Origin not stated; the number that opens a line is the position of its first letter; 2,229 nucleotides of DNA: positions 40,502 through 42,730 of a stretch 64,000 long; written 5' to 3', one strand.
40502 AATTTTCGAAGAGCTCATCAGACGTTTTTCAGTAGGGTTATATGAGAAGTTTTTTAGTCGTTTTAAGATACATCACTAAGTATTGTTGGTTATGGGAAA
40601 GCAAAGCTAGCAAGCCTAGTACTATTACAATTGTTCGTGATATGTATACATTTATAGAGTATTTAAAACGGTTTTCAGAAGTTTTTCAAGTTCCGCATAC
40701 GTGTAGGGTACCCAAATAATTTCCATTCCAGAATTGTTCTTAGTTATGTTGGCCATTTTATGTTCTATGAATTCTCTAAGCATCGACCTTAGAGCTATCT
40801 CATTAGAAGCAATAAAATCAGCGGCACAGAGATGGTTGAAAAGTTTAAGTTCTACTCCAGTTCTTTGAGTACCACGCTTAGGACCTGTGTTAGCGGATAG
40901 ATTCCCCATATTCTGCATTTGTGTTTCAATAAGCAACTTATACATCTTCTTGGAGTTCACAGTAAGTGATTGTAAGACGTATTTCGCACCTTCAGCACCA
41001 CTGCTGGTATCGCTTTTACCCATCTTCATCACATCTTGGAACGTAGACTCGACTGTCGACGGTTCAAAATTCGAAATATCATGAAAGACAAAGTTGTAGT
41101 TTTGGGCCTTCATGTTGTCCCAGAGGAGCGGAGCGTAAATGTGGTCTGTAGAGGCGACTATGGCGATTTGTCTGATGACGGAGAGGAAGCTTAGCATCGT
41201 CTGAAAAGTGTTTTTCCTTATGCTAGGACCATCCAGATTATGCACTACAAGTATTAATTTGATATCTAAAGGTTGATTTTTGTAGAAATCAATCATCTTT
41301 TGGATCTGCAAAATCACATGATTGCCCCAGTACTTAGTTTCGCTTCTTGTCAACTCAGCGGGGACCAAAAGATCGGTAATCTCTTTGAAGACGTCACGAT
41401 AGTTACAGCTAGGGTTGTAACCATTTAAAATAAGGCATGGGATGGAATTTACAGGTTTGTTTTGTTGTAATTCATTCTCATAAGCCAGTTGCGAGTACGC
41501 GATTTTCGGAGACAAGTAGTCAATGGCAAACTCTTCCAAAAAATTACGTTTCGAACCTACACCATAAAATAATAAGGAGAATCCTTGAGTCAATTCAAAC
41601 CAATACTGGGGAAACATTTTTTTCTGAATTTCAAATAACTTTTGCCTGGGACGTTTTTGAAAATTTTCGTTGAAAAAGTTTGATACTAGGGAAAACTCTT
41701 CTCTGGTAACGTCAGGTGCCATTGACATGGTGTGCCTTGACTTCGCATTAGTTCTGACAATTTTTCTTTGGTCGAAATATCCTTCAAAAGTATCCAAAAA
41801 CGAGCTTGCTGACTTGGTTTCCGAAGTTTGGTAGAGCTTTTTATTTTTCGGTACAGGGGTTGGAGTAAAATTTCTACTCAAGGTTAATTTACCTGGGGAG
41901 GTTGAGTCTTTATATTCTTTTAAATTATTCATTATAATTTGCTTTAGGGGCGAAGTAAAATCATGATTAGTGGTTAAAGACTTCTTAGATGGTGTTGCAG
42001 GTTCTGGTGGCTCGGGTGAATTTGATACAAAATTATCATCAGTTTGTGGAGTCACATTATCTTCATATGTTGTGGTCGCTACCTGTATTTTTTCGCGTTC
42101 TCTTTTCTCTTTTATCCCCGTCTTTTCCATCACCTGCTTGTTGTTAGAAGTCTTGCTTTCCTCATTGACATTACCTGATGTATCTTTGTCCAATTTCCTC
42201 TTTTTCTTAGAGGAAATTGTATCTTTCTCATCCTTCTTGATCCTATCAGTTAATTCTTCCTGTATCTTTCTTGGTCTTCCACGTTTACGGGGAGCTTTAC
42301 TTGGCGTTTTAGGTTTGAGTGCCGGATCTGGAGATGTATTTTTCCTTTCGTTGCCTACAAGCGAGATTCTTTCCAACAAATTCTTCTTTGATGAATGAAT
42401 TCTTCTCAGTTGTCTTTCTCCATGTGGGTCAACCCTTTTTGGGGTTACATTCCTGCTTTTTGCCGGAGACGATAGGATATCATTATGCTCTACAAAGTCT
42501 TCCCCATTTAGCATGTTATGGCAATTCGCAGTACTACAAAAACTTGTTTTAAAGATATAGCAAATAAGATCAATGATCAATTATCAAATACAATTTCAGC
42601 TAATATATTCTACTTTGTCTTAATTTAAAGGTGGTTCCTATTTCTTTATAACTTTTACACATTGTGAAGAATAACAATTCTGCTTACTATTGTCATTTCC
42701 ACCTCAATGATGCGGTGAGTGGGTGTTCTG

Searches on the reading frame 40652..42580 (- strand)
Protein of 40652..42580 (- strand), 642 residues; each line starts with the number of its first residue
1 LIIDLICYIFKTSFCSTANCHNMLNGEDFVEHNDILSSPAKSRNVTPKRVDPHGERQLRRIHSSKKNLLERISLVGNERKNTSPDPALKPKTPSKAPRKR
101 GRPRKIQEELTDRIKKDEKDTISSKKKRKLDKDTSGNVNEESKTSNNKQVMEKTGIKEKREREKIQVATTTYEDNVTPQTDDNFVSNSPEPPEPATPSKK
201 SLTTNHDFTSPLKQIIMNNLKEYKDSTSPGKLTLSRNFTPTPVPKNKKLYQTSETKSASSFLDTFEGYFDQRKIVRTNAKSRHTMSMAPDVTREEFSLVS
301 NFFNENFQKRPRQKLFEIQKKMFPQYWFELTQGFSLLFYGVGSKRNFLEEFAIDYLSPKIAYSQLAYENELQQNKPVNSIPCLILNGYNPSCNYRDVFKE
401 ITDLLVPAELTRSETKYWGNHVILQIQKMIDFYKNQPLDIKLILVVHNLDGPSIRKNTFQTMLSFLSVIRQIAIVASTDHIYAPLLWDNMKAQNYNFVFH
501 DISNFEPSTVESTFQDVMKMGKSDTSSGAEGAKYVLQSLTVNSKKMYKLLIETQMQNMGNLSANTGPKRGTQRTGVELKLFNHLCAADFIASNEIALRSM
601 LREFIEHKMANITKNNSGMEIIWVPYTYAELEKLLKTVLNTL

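Call 4: search_protein_families(library=pfam, proteins=[window:40652-42580:-])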
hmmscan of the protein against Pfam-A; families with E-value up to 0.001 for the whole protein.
window:40652-42580:- (642 aa): 2 families
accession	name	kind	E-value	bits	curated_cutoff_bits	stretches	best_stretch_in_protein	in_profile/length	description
PF04084.20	RecA-like_ORC2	-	1.3e-87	293.7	25.1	1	281-556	1-251/251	Origin recognition complex subunit 2 RecA-like domain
PF24882.1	WHD_ORC2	-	1.3e-23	82.8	27.3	1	569-630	2-63/63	ORC2 WHD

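Call 23: find_homologous_proteins(query=window:40655-42514:-, max_evalue=1e-30)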
Query window:40655-42514:- (620 aa): 93 proteins with E <= 1e-30 among 6919 candidates.
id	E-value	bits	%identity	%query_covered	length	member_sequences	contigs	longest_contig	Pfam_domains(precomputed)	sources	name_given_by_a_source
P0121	0.0e+0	1386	100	100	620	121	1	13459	PF04084.21,PF24882.2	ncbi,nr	ncbi:CIC_HP2_G0002180.mRNA.1.CDS.1 [Saccharomyces cerevisiae]|nr:CIC_HP2_G0002180.mRNA.1.CDS.1 [Sacc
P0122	0.0e+0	1369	99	100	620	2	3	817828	PF04084.21,PF24882.2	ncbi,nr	ncbi:CEI_1a_G0002440.mRNA.1.CDS.1 [Saccharomyces cerevisiae]|nr:EM14S01-3B_G0014370.mRNA.1.CDS.1 [Sa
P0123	0.0e+0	1303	96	100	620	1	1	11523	PF04084.21,PF24882.2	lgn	-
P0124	0.0e+0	1275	93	100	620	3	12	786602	PF04084.21,PF24882.2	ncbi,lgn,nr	ncbi:AHL_G0002570.mRNA.1.CDS.1 [Saccharomyces cerevisiae]|nr:Orc2p [Saccharomyces cerevisiae YJM1252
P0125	0.0e+0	1160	86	100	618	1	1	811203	PF04084.21,PF24882.2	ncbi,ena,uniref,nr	ncbi:hypothetical protein SMKI_02G1700 [Saccharomyces mikatae IFO 1815]|uniref:Origin recognition co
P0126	0.0e+0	1146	83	100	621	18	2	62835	PF04084.21,PF24882.2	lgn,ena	-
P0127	0.0e+0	1146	83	100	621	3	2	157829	PF04084.21,PF24882.2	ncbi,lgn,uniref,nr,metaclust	ncbi:Orc2p [Saccharomyces cerevisiae x Saccharomyces kudriavzevii VIN7]|uniref:Origin recognition co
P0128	0.0e+0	1104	81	100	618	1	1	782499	PF04084.21,PF24882.2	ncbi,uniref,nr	ncbi:orc2p [Saccharomyces arboricola H-6]|uniref:Origin recognition complex subunit 2 n=1 Tax=Saccha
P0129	1.6e-204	699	65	72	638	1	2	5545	PF04084.21,PF24882.2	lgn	-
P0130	5.1e-203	694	52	99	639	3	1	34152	PF04084.21,PF24882.2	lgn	-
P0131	8.7e-199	680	52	100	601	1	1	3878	PF04084.21,PF24882.2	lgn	-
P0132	9.4e-194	663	50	100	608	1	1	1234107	PF04084.21,PF24882.2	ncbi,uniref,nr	ncbi:hypothetical protein HG536_0C03430 [Torulaspora globosa]|uniref:Origin recognition complex subu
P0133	3.1e-193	662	52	100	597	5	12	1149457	PF04084.21,PF24882.2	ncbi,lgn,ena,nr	ncbi:related to Origin recognition complex subunit 2 [Zygosaccharomyces bailii]|nr:related to Origin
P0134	1.8e-192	659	50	99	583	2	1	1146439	PF04084.21,PF24882.2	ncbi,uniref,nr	ncbi:hypothetical protein HG537_0D04320 [Torulaspora globosa]|uniref:Origin recognition complex subu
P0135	4.1e-190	651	51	99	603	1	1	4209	PF04084.21,PF24882.2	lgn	-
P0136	2.9e-189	649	51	100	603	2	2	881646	PF04084.21,PF24882.2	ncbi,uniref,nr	ncbi:ZYRO0E06886p [Zygosaccharomyces rouxii]|uniref:Origin recognition complex subunit 2 n=1 Tax=Zyg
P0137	4.3e-189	648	51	100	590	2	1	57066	PF04084.21,PF24882.2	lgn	-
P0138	7.3e-189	647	61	72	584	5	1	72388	PF04084.21,PF24882.2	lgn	-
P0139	1.2e-187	643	49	100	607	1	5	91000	PF04084.21,PF24882.2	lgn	-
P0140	2.6e-187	642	63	72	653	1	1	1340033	PF04084.21,PF24882.2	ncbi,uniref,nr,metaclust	ncbi:hypothetical protein KAFR_0C00440 [Kazachstania africana CBS 2517]|uniref:Origin recognition co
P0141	4.2e-186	638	49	100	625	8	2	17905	PF04084.21,PF24882.2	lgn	-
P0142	6.9e-183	628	61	72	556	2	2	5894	PF04084.21,PF24882.2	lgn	-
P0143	3.6e-181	622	49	99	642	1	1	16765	PF04084.21,PF24882.2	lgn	-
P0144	7.0e-181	621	61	70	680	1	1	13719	PF04084.21,PF24882.2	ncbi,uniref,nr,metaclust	ncbi:hypothetical protein Kpol_251p3 [Vanderwaltozyma polyspora DSM 70294]|uniref:Origin recognition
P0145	2.4e-179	616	56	80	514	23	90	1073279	PF04084.21,PF24882.2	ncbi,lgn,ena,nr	ncbi:Origin recognition complex subunit 2 [Nakaseomyces glabratus]|nr:Origin recognition complex sub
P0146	3.2e-179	615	59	72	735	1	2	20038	PF04084.21,PF24882.2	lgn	-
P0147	1.7e-177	610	60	69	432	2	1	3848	PF04084.21,PF24882.2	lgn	-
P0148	5.4e-176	605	45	99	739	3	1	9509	PF04084.21,PF24882.2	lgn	-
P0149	1.1e-175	604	49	99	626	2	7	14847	PF04084.21,PF24882.2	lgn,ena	-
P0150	1.7e-174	600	58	72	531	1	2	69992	PF04084.21,PF24882.2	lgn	-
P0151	2.2e-174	600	48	99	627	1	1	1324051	PF04084.21,PF24882.2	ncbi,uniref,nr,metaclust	ncbi:hypothetical protein TBLA_0E02600 [Henningerozyma blattae CBS 6284]|uniref:Origin recognition c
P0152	2.6e-174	599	57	72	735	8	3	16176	PF04084.21,PF24882.2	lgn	-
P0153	1.6e-173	597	59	72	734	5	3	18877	PF04084.21,PF24882.2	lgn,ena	-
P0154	1.8e-173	596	58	71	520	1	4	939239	PF04084.21,PF24882.2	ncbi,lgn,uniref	ncbi:Origin recognition complex subunit 2 [Nakaseomyces bracarensis]|uniref:Origin recognition compl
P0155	3.7e-173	595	57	74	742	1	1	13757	PF04084.21,PF24882.2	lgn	-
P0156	1.6e-171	590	57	73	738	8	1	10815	PF04084.21,PF24882.2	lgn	-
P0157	4.5e-171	589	58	73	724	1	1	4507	PF04084.21,PF24882.2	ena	-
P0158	6.2e-170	585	49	90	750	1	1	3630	PF04084.21,PF24882.2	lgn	-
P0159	8.3e-170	584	58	73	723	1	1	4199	PF04084.21,PF24882.2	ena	-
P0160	8.5e-169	581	54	72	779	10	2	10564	PF04084.21,PF24882.2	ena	-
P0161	1.0e-168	581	48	91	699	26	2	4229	PF04084.21,PF24882.2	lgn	-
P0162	2.0e-167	577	58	72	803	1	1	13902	PF04084.21,PF24882.2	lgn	-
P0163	1.1e-165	571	52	72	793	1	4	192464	PF04084.21,PF24882.2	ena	-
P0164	1.3e-165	570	56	72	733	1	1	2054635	PF04084.21,PF24882.2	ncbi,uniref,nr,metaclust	ncbi:origin recognition complex subunit 2 NDAI_0A07430 [Naumovozyma dairenensis CBS 421]|uniref:Orig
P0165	2.3e-165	570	55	74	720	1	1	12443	PF04084.21,PF24882.2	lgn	-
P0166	2.4e-164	566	44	99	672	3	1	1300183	PF04084.21,PF24882.2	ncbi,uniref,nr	ncbi:origin recognition complex subunit 2 [Maudiozyma humilis]|uniref:Origin recognition complex sub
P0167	7.9e-163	561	52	86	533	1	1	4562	PF04084.21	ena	-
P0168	3.9e-162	559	53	72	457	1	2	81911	PF04084.21,PF24882.2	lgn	-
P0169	3.6e-160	553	53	72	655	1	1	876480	PF04084.21,PF24882.2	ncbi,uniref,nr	ncbi:similar to Saccharomyces cerevisiae YBR060C ORC2 Subunit of the origin recognition complex [Mau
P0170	1.3e-159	551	42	99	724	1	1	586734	PF04084.21,PF24882.2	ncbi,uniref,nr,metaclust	ncbi:origin recognition complex subunit 2 KNAG_0J00830 [Huiozyma naganishii CBS 8797]|uniref:Origin 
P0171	2.2e-159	550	54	73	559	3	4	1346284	PF04084.21,PF24882.2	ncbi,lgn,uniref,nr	ncbi:LAFE_0E04588g1_1 [Lachancea fermentati]|uniref:Origin recognition complex subunit 2 n=1 Tax=Lac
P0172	3.7e-159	549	44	100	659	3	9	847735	PF04084.21,PF24882.2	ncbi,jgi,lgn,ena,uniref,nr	ncbi:similar to Saccharomyces cerevisiae YBR060C ORC2 Subunit of the origin recognition complex [Mau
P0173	2.8e-158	546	58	66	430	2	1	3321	PF04084.21,PF24882.2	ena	-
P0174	5.4e-158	545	54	75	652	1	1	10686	PF04084.21,PF24882.2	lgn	-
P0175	2.9e-157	543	44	100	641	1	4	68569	PF04084.21,PF24882.2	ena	-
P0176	2.9e-157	543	57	67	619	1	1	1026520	PF04084.21,PF24882.2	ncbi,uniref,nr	ncbi:origin recognition complex subunit 2 LALA0_S02e08438g [Lachancea lanzarotensis]|uniref:Origin r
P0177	6.2e-156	539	43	100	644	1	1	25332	PF04084.21,PF24882.2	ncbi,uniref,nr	ncbi:Origin recognition complex subunit 2 [Maudiozyma exigua]|uniref:Origin recognition complex subu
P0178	6.6e-156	538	43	100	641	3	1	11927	PF04084.21,PF24882.2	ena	-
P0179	7.4e-156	538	46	91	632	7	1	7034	PF04084.21,PF24882.2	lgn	-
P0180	1.4e-155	537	58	67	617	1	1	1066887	PF04084.21,PF24882.2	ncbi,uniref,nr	ncbi:LADA_0B06700g1_1 [Lachancea dasiensis]|uniref:Origin recognition complex subunit 2 n=1 Tax=Lach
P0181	2.9e-155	536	46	90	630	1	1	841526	PF04084.21,PF24882.2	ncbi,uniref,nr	ncbi:LAQU0S03e05534g1_1 [Lachancea quebecensis]|uniref:Origin recognition complex subunit 2 n=1 Tax=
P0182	6.2e-155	535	45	99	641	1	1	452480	PF04084.21,PF24882.2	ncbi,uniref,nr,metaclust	ncbi:hypothetical protein TPHA_0M01130 [Tetrapisispora phaffii CBS 4417]|uniref:Origin recognition c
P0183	8.5e-155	535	56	67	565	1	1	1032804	PF04084.21,PF24882.2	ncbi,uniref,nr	ncbi:LAMI_0C05424g1_1 [Lachancea mirantina]|uniref:Origin recognition complex subunit 2 n=1 Tax=Lach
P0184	1.9e-153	530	47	87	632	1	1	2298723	PF04084.21,PF24882.2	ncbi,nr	ncbi:LAFA_0F05490g1_1 [Lachancea sp. 'fantastica']|nr:LAFA_0F05490g1_1 [Lachancea sp. 'fantastica']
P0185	5.7e-141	489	43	100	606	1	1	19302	PF04084.21,PF24882.2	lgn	-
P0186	4.3e-139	483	57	58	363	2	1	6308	PF04084.21,PF24882.2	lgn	-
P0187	1.8e-138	481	55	60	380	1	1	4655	PF04084.21,PF24882.2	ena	-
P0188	1.4e-132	461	43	88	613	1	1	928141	PF04084.21,PF24882.2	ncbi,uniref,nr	ncbi:HGR027Cp [Eremothecium sinecaudum]|uniref:Origin recognition complex subunit 2 n=1 Tax=Eremothe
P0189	1.3e-131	458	51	66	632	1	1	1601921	PF04084.21,PF24882.2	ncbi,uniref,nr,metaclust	ncbi:origin recognition complex subunit 2 Ecym_2651 [Eremothecium cymbalariae DBVPG|uniref:Origin re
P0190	2.1e-128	448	49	66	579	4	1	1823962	PF04084.21,PF24882.2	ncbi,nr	ncbi:FAGR028Cp [Eremothecium gossypii FDAG1]|nr:FAGR028Cp [Eremothecium gossypii FDAG1]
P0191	1.7e-120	422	56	51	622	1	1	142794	PF04084.21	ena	-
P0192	7.2e-74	268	39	65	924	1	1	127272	PF04084.21,PF24882.2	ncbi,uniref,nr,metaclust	ncbi:Origin recognition complex subunit 2 [Wickerhamomyces ciferrii]|uniref:Origin recognition compl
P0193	1.9e-72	263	37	65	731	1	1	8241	PF02178.25,PF04084.21,PF24882.2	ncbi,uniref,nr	ncbi:hypothetical protein WICPIJ_008653 [Wickerhamomyces pijperi]|uniref:Origin recognition complex 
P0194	3.1e-69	252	36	68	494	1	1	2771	PF04084.21,PF24882.2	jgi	jgi:origin recognition complex subunit 2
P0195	6.1e-66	241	35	61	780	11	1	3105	PF04084.21,PF24882.2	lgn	-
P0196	2.6e-65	239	36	60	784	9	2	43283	PF04084.21,PF24882.2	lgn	-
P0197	3.1e-62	229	37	61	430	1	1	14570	PF04084.21,PF24882.2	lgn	-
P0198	7.1e-62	228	37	61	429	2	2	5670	PF04084.21,PF24882.2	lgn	-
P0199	8.0e-62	228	31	78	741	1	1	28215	PF04084.21,PF24882.2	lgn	-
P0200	1.3e-61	227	36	61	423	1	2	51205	PF04084.21,PF24882.2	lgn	-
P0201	1.4e-61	227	35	61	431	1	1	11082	PF04084.21,PF24882.2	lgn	-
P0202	3.7e-58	216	30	98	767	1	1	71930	PF04084.21,PF24882.2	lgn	-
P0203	4.6e-49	186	33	67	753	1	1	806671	PF04084.21,PF24882.2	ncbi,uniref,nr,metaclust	ncbi:ORC2-domain-containing protein [Nadsonia fulvescens var. elongata DSM 6958]|uniref:ORC2-domain-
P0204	1.7e-36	144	31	66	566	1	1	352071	PF04084.21,PF24882.2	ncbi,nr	ncbi:origin recognition complex subunit 2-domain-containing protein [Nemania sp. NC0429]|nr:origin r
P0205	3.6e-35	140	28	65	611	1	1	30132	PF04084.21,PF24882.2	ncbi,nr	ncbi:origin recognition complex subunit 2-domain-containing protein [Xylariaceae sp. FL0594]|nr:orig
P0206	2.7e-34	137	27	89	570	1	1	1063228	PF04084.21,PF24882.2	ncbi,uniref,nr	ncbi:putative origin recognition complex subunit 2 [Rosellinia necatrix]|uniref:Origin recognition c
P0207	2.4e-33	134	26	53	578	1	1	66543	PF04084.21,PF24882.2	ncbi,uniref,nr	ncbi:ORC2-domain-containing protein [Delitschia confertaspora ATCC 74209]|uniref:Origin recognition 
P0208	5.8e-33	133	27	88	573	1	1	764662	PF04084.21,PF24882.2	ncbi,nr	ncbi:origin recognition complex subunit 2-domain-containing protein [Xylaria sp. FL1777]|nr:origin r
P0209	2.1e-32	131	26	89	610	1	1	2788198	PF04084.21,PF24882.2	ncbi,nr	ncbi:ORC2-domain-containing protein [Stipitochalara longipes BDJ]|nr:ORC2-domain-containing protein 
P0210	7.9e-32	129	27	90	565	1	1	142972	PF04084.21,PF24882.2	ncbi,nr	ncbi:origin recognition complex subunit 2-domain-containing protein [Ustulina deusta]|nr:origin reco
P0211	2.7e-31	127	28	52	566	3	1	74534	PF04084.21,PF24882.2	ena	-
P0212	3.0e-31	127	27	90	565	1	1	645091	PF04084.21,PF24882.2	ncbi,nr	ncbi:origin recognition complex subunit 2-domain-containing protein [Ustulina deusta]|nr:origin reco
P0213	6.0e-31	126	29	65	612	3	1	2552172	PF04084.21,PF24882.2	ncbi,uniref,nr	ncbi:ORC2-domain-containing protein [Hyaloscypha variabilis F]|uniref:Origin recognition complex sub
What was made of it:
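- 40652..42514 (-): ORC2 (left neighbour, transcribed divergently from the relic). Pfam PF04084 and PF24882 (call 4); 100% identity to S. cerevisiae Orc2 (call 23).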

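Call 24: find_encoding_contigs(protein=P0124, flank=6000, max_places=2)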
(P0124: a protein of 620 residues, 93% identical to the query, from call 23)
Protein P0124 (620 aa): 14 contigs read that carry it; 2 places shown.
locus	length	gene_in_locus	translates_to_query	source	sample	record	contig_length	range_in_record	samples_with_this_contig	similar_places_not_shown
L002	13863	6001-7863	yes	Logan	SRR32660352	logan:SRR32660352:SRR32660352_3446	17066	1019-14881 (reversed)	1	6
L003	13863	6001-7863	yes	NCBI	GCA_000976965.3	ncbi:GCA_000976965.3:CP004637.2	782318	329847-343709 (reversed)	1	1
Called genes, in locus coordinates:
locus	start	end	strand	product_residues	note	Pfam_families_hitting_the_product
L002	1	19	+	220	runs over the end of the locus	-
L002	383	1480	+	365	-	PF21369:STL11_N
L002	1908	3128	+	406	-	-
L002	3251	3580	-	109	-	-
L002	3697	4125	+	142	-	PF00097:zf-C3HC4 (faint), PF12678:zf-rbx1, PF13639:zf-RING_2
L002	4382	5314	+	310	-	PF01728:FtsJ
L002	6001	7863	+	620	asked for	PF04084:RecA-like_ORC2, PF24882:WHD_ORC2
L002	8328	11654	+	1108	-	-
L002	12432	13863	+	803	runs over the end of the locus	PF17807:zf-UBP_var, PF02148:zf-UBP, PF00443:UCH, PF13423:UCH_1, PF00627:UBA, PF22562:UBA_7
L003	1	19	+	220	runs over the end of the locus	-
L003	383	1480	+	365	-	PF21369:STL11_N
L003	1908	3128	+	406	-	-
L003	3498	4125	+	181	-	PF12678:zf-rbx1, PF13639:zf-RING_2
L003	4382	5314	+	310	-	PF01728:FtsJ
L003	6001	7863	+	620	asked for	PF04084:RecA-like_ORC2, PF24882:WHD_ORC2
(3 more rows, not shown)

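Call 25: find_encoding_contigs(protein=P0125, flank=6000, max_places=1)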
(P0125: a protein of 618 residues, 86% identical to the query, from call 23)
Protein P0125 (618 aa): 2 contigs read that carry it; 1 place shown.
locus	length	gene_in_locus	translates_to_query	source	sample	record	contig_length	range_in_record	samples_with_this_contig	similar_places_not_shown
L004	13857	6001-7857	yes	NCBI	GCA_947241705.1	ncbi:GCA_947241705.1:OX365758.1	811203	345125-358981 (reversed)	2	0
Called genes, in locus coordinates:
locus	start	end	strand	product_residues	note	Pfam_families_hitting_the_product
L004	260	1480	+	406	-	-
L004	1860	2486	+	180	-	PF12678:zf-rbx1, PF13639:zf-RING_2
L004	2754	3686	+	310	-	PF01728:FtsJ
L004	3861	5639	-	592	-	PF01336:tRNA_anti-codon, PF00152:tRNA-synt_2, PF01409:tRNA-synt_2d (faint)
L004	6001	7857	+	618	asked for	PF04084:RecA-like_ORC2, PF24882:WHD_ORC2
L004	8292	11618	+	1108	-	-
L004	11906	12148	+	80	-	-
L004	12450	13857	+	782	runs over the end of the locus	PF17807:zf-UBP_var, PF02148:zf-UBP, PF00443:UCH, PF13423:UCH_1, PF00627:UBA, PF22562:UBA_7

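Call 26: find_encoding_contigs(protein=P0127, flank=6000, max_places=1)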
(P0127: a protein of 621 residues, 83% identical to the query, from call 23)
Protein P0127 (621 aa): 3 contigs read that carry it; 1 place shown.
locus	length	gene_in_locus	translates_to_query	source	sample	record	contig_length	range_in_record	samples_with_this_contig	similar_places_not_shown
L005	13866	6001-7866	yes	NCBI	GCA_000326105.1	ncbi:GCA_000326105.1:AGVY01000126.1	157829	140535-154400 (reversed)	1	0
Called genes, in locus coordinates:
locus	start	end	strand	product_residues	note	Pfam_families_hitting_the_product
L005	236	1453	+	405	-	-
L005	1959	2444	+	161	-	PF12678:zf-rbx1, PF00097:zf-C3HC4 (weak), PF13639:zf-RING_2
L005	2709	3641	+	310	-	PF01728:FtsJ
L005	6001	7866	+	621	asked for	PF04084:RecA-like_ORC2, PF24882:WHD_ORC2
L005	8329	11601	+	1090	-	PF07714:PK_Tyr_Ser-Thr, PF00069:Pkinase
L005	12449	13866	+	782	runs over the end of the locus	PF17807:zf-UBP_var, PF02148:zf-UBP, PF00443:UCH, PF13423:UCH_1, PF00627:UBA, PF22562:UBA_7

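Call 27: find_encoding_contigs(protein=P0128, flank=6000, max_places=1)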
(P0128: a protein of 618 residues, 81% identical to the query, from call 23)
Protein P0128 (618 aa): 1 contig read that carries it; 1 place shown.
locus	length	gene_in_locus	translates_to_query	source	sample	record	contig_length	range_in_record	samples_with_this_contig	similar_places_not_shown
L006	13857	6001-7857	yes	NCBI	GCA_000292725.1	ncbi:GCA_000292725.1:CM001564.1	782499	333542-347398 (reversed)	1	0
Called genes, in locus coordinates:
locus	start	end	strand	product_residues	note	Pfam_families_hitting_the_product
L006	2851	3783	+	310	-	PF01728:FtsJ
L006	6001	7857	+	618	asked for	PF04084:RecA-like_ORC2, PF24882:WHD_ORC2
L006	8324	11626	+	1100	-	PF07714:PK_Tyr_Ser-Thr, PF00069:Pkinase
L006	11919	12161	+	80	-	-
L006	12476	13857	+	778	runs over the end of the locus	PF17807:zf-UBP_var, PF02148:zf-UBP, PF00443:UCH, PF00627:UBA, PF22562:UBA_7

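Call 39: find_encoding_contigs(protein=P0126, flank=6000, max_places=2)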
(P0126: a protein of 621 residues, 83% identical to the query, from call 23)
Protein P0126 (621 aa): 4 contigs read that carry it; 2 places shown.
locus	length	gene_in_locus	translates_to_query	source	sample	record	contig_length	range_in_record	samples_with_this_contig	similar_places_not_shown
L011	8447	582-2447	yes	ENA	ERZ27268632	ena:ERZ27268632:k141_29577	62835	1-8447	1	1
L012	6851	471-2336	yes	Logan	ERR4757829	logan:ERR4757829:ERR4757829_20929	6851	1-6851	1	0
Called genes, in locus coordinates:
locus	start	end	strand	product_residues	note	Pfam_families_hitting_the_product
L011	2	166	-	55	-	?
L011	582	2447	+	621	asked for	PF04084:RecA-like_ORC2, PF24882:WHD_ORC2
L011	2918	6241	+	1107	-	PF07714:PK_Tyr_Ser-Thr, PF00069:Pkinase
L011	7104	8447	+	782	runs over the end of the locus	PF17807:zf-UBP_var, PF02148:zf-UBP, PF00443:UCH, PF13423:UCH_1, PF00627:UBA, PF22562:UBA_7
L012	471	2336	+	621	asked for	PF04084:RecA-like_ORC2, PF24882:WHD_ORC2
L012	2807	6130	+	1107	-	PF07714:PK_Tyr_Ser-Thr, PF00069:Pkinase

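Call 43: find_encoding_contigs(protein=P0123, flank=6000, max_places=1)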
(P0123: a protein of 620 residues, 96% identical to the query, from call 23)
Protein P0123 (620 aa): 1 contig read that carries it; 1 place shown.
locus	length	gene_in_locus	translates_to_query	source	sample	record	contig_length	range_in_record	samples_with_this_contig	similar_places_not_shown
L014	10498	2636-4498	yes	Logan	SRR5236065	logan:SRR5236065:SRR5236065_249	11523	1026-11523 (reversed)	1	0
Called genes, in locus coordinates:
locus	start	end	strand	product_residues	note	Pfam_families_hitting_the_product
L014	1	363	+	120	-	?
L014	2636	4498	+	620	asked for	PF04084:RecA-like_ORC2, PF24882:WHD_ORC2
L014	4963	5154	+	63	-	-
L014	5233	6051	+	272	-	PF00069:Pkinase, PF07714:PK_Tyr_Ser-Thr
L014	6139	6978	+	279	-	-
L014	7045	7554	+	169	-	-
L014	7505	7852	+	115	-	-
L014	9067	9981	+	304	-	PF17807:zf-UBP_var, PF02148:zf-UBP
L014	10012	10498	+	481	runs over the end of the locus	PF13423:UCH_1, PF00443:UCH, PF00627:UBA, PF22562:UBA_7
